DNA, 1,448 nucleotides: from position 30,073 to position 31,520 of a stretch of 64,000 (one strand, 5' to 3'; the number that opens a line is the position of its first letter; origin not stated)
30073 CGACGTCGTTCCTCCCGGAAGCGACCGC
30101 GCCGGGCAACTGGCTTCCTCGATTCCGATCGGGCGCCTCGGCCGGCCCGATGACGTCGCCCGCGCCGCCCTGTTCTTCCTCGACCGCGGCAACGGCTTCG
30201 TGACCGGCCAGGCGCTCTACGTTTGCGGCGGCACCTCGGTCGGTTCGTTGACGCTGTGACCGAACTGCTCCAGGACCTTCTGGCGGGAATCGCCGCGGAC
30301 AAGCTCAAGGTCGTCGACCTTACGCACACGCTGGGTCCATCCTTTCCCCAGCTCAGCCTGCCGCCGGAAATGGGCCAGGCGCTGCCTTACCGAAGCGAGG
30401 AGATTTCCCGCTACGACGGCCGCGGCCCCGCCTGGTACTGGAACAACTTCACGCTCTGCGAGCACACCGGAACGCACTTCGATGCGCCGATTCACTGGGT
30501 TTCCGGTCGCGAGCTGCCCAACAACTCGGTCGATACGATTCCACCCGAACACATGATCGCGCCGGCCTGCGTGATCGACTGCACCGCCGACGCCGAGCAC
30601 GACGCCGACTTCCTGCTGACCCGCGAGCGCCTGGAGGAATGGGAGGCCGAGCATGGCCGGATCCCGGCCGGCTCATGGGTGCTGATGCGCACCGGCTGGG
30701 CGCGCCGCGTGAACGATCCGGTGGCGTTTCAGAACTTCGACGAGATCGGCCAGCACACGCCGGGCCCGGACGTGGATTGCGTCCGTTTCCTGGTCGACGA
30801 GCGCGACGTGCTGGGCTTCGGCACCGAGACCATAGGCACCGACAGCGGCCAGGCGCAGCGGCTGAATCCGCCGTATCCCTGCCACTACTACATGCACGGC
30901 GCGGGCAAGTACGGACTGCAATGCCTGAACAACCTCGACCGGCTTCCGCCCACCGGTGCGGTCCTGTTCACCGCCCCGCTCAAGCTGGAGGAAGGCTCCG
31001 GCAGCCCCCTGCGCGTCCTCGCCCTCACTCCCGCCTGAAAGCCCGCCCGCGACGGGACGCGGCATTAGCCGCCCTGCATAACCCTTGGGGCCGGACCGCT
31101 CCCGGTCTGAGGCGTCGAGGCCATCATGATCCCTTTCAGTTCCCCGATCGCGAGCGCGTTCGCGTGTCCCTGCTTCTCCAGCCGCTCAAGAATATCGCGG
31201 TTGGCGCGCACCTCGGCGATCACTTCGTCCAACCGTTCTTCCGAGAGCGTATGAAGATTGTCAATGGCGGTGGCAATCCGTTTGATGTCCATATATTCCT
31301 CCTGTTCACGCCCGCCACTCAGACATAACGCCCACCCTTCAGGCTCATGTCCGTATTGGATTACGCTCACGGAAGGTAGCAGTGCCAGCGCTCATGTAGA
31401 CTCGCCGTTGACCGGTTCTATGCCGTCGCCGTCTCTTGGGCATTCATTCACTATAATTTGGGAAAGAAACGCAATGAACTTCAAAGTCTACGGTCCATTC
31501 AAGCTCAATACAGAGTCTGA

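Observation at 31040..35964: Mobility-gene-free AT-rich island with one methyltransferase and two unrelated nuclease-fold proteins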

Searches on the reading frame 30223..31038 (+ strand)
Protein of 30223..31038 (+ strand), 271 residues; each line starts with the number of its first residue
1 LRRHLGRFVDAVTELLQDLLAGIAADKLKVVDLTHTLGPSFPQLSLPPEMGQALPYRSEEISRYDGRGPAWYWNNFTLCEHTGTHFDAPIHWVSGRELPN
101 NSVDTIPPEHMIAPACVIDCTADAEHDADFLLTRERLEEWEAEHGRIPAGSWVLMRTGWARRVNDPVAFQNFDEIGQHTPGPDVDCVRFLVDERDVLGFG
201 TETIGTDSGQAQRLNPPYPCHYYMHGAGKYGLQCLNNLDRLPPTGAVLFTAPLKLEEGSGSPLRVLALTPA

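Call 72: search_protein_families(library=pfam, proteins=[window:30223-31038:+], max_evalue=0.01)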
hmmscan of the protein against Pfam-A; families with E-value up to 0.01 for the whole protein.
window:30223-31038:+ (271 aa): 1 family
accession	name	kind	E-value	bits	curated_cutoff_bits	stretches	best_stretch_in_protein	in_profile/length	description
PF04199.19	Cyclase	-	4.6e-41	140.8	23.1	1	31-207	1-141/142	Putative cyclase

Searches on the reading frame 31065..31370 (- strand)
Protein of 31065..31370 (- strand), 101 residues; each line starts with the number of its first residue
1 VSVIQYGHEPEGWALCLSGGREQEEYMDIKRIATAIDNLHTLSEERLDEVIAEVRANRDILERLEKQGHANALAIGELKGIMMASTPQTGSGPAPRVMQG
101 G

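Call 3: search_protein_families(library=pfam, proteins=[window:31065-31370:-], max_evalue=0.1)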
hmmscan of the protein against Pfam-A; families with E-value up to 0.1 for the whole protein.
window:31065-31370:- (101 aa): 0 families

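Call 4: search_protein_families(library=padloc, proteins=[window:31065-31370:-], max_evalue=0.1)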
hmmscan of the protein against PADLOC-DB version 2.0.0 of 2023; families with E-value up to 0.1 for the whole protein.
window:31065-31370:- (101 aa): 0 families

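Call 5: search_protein_families(library=ncbifam, proteins=[window:31065-31370:-], max_evalue=0.1)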
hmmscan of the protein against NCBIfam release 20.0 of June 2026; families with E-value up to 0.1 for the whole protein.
window:31065-31370:- (101 aa): 0 families

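Call 9: search_protein_families(library=phrogs, proteins=[window:31065-31370:-], max_evalue=0.1)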
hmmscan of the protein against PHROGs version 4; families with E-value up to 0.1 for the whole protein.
window:31065-31370:- (101 aa): 0 families

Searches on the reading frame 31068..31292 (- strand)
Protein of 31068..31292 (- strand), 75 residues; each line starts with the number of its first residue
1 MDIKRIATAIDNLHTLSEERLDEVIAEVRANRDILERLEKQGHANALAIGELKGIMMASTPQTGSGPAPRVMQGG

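Call 51: find_homologous_proteins(query=window:31068-31292:-, max_evalue=0.01)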
Query seq(75 aa) (75 aa): 16 proteins with E <= 0.01 among 17 candidates.
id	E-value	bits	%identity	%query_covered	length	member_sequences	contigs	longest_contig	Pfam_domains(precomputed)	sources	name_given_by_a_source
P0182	2.0e-36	140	96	99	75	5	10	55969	-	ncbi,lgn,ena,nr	ncbi:MAG: hypothetical protein OXI11_09745 [Gammaproteobacteria bacterium]|nr:hypothetical protein [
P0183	1.9e-34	134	89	100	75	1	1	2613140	-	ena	-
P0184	2.7e-30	121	85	100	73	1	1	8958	-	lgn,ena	-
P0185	5.8e-30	120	83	100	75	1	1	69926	-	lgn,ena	-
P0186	1.1e-29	119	84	99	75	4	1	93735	-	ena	-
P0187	7.3e-29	116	84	100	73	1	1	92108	-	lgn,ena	-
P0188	1.2e-28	116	83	96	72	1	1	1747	-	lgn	-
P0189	1.2e-27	112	80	100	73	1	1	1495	-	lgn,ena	-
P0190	1.2e-27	112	83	92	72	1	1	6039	-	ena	-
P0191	1.9e-27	112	76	100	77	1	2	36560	-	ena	-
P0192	6.3e-27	110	79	100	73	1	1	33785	-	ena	-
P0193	2.4e-24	102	84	85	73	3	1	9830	-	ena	-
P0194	6.4e-23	98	84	81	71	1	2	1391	-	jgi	-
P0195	6.8e-23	97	81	85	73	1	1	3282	-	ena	-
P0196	1.2e-13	68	64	89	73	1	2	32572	-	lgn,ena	-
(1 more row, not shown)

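Call 52: find_encoding_contigs(protein=P0183, flank=10000, max_places=2)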
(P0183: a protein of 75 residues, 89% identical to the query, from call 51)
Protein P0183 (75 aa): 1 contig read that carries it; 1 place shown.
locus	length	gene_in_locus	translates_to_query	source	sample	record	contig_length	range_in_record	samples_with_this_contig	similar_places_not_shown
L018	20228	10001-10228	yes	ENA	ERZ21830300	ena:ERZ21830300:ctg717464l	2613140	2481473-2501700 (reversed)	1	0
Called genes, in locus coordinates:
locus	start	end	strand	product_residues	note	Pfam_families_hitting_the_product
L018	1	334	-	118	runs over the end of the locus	PF00376:MerR, PF13411:MerR_1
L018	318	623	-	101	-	PF00216:Bac_DNA_binding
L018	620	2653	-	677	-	PF03483:B3_4, PF03484:B5, PF17759:tRNA_synthFbeta, PF03147:FDX-ACB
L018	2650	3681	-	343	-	PF02912:Phe_tRNA-synt_N, PF01409:tRNA-synt_2d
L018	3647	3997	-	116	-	PF00453:Ribosomal_L20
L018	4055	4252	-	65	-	PF01632:Ribosomal_L35p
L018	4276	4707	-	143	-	PF05198:IF3_N, PF00707:IF3_C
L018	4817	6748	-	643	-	PF02824:TGS, PF07973:tRNA_SAD, PF00587:tRNA-synt_2b, PF03129:HGTP_anticodon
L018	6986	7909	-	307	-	PF01145:Band_7, PF16200:Band_7_C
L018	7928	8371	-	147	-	PF01957:NfeD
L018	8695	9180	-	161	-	PF13801:Metal_resist (weak)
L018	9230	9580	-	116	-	-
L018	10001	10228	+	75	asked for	-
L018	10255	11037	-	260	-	PF04199:Cyclase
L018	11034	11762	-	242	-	PF00106:adh_short, PF01370:Epimerase (weak), PF08659:KR, PF13460:NAD_binding_10, PF13561:adh_short_C2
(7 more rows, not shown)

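Call 90: find_encoding_contigs(protein=P0186, flank=9000, max_places=2)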
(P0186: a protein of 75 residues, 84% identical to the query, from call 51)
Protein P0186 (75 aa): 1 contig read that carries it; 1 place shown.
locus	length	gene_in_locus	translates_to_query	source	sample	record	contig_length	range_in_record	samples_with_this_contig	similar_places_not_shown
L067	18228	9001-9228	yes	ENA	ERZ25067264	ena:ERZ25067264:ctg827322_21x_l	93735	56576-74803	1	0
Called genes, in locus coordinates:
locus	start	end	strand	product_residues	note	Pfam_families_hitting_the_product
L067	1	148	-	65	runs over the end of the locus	PF01632:Ribosomal_L35p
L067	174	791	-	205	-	PF05198:IF3_N, PF00707:IF3_C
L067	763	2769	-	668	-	PF02824:TGS, PF07973:tRNA_SAD, PF00587:tRNA-synt_2b, PF03129:HGTP_anticodon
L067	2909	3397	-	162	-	-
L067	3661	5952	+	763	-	PF01555:N6_N4_Mtase (weak)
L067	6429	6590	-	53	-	-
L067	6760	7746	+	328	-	-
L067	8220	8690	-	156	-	-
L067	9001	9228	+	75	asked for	-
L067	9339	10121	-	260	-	PF04199:Cyclase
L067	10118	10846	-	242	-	PF00106:adh_short, PF01370:Epimerase, PF08659:KR, PF23441:SDR (faint), PF13460:NAD_binding_10, PF13561:adh_short_C2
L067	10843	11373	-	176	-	PF00106:adh_short, PF13561:adh_short_C2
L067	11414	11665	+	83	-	-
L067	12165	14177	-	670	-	PF00005:ABC_tran, PF12704:MacB_PCD, PF02687:FtsX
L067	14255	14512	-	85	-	-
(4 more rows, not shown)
